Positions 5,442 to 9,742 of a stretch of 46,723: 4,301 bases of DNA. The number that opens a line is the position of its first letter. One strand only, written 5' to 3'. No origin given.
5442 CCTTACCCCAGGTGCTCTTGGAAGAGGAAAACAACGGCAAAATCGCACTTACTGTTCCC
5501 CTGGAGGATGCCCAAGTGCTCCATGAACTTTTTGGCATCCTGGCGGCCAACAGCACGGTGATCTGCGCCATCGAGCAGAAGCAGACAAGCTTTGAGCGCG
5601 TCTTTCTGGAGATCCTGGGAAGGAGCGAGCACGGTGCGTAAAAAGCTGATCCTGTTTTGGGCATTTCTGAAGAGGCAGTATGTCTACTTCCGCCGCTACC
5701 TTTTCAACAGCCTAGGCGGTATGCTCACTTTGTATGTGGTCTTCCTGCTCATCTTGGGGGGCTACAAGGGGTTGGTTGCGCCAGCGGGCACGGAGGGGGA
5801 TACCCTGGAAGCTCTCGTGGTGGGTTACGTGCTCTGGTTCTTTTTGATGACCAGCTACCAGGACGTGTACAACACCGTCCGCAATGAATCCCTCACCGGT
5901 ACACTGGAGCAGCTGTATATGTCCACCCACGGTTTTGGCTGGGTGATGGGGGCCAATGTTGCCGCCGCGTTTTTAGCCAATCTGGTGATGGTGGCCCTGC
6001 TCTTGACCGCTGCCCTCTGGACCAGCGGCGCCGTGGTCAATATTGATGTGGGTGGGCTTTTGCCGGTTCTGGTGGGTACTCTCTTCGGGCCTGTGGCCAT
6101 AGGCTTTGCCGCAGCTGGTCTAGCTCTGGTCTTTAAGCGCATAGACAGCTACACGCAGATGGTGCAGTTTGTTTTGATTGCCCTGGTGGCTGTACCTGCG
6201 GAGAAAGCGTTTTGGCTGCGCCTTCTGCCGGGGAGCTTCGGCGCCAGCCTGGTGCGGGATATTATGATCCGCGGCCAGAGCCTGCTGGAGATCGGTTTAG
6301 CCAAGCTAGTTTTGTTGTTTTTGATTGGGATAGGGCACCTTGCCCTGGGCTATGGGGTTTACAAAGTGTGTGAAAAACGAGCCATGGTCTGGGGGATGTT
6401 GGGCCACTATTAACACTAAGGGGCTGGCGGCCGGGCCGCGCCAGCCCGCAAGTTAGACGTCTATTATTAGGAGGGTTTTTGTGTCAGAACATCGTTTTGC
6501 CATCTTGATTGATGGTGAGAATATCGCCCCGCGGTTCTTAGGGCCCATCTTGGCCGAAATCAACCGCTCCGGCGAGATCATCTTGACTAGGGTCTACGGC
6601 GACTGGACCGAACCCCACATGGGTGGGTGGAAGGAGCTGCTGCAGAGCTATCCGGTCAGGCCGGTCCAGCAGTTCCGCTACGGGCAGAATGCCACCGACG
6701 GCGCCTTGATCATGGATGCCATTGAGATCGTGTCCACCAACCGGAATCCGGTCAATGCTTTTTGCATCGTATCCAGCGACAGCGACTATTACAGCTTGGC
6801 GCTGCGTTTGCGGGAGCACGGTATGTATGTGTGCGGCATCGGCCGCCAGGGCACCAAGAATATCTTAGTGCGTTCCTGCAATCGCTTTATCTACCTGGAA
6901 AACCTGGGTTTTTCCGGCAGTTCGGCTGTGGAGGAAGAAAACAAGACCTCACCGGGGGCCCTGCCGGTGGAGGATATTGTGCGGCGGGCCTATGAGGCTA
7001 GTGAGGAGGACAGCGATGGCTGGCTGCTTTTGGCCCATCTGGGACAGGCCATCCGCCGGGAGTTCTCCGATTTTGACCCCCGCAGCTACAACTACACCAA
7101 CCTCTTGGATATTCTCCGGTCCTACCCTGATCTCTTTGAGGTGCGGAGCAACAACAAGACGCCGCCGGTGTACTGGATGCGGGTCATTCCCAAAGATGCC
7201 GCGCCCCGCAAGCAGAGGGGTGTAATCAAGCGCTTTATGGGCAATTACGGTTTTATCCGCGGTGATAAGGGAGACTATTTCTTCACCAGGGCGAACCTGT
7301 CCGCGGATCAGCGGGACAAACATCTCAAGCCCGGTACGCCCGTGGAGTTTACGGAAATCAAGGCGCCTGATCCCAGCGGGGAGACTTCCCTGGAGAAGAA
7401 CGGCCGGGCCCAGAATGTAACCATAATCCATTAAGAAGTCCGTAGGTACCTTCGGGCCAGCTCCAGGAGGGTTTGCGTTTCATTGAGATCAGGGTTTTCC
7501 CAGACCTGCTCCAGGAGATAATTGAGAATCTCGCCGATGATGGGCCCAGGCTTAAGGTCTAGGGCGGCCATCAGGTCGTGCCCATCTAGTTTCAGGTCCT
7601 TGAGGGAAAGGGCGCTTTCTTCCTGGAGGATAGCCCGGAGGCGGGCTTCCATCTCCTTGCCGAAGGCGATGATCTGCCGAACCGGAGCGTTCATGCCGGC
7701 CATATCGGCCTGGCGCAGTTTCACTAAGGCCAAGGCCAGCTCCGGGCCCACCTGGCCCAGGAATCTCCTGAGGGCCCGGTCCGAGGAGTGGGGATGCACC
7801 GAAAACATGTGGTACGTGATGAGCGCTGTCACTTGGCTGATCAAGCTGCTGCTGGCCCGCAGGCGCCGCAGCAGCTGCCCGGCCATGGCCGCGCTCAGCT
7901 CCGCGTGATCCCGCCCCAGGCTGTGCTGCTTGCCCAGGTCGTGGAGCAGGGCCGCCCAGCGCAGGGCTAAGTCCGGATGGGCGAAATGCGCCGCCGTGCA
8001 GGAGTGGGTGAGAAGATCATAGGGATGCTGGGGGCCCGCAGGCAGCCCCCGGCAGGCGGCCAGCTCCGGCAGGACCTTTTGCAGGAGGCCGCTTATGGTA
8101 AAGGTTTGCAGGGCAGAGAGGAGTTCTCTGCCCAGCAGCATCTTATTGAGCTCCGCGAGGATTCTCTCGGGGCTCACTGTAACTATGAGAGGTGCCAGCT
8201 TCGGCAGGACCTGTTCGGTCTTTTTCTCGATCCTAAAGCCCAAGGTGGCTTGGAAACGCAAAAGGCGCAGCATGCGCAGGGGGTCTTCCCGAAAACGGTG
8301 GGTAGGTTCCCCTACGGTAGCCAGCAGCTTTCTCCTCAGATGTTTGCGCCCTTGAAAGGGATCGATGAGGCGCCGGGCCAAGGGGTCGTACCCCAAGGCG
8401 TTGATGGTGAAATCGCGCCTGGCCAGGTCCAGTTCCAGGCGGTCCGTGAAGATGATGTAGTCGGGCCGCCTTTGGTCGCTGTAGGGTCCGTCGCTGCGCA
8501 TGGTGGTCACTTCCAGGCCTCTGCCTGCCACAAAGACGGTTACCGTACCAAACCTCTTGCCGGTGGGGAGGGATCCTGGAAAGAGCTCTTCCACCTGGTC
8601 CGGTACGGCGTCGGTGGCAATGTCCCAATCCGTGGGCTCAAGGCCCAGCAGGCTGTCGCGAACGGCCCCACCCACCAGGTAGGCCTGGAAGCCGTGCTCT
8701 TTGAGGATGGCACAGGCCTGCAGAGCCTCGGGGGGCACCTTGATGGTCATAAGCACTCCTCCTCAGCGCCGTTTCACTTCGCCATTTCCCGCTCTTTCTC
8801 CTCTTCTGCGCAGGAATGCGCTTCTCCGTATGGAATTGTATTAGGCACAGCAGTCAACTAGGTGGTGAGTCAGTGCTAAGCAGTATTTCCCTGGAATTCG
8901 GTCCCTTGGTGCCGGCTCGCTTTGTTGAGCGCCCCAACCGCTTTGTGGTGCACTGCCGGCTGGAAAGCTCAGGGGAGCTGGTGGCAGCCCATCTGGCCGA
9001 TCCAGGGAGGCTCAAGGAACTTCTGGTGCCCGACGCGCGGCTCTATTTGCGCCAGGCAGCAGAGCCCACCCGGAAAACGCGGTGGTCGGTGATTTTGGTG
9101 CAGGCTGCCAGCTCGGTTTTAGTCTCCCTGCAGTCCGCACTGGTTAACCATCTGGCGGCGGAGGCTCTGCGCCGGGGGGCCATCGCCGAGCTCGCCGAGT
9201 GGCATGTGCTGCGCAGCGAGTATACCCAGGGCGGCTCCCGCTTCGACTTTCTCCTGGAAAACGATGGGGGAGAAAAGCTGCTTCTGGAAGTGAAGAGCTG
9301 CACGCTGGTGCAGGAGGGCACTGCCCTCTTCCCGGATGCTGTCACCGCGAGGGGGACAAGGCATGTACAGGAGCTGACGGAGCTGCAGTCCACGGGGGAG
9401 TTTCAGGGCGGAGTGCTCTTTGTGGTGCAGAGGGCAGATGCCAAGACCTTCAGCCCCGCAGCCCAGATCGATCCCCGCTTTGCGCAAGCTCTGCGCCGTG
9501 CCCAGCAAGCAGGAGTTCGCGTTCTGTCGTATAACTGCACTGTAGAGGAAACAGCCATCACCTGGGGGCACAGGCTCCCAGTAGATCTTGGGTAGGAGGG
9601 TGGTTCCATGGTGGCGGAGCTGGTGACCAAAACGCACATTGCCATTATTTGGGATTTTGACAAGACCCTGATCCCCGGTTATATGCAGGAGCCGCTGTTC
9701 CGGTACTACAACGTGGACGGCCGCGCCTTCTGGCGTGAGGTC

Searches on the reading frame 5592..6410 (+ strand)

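Call 63: search_protein_families(library=pfam, proteins=[window:5592-6410:+], max_evalue=0.001)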
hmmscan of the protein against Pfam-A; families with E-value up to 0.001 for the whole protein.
window:5592-6410:+ (273 aa): 1 family
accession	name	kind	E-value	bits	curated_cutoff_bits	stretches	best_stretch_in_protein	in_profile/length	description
PF12698.13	ABC2_membrane_3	-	0.0009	18.9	31.6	1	73-253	161-345/347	ABC-2 family transporter protein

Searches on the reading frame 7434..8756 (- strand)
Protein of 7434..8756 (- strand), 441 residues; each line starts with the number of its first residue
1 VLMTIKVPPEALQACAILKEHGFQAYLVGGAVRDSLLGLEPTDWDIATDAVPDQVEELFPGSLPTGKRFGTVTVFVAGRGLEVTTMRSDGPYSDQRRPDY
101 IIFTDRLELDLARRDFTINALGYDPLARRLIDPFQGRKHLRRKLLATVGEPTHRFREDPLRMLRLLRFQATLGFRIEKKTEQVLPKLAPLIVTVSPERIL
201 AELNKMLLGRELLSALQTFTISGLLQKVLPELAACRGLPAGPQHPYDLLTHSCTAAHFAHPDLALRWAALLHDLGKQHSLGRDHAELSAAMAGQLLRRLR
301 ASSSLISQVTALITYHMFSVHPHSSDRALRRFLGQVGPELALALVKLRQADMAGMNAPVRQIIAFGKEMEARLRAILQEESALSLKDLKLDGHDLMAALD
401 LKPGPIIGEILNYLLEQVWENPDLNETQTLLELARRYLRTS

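Call 63: search_protein_families(library=pfam, proteins=[window:7434-8756:-], max_evalue=0.001)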
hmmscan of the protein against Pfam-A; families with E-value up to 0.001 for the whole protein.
window:7434-8756:- (441 aa): 4 families
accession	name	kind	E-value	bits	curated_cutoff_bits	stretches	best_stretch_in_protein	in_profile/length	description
PF01743.26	PolyA_pol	-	6.7e-35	120.6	23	1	25-145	1-125/126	Poly A polymerase head domain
PF12627.12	PolyA_pol_RNAbd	-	4.1e-15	55.7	22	1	173-234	1-62/64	Probable RNA and SrmB- binding site of polymerase A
PF13735.12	tRNA_NucTran2_2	-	5.4e-13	49.6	27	1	286-433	18-148/149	tRNA nucleotidyltransferase domain 2 putative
PF01966.28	HD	-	1e-05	26.3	22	1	250-320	3-89/116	HD domain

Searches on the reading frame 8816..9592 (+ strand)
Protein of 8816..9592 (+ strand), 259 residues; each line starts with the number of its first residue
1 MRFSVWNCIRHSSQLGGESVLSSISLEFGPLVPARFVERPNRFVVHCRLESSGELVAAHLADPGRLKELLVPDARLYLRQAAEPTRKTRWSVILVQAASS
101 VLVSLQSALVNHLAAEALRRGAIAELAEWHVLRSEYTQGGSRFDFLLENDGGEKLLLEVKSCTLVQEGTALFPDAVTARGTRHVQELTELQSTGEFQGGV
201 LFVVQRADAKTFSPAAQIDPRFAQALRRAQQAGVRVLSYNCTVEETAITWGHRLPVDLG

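Call 63: search_protein_families(library=pfam, proteins=[window:8816-9592:+], max_evalue=0.001)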
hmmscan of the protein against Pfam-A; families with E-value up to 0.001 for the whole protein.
window:8816-9592:+ (259 aa): 2 families
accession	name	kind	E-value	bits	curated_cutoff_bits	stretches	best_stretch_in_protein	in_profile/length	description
PF03749.19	SfsA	-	8.8e-47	158.8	22.8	1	109-245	2-136/138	Sugar fermentation stimulation protein RE domain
PF17746.7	SfsA_N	-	1.1e-19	70.7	25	1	37-103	1-61/63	SfsA N-terminal OB domain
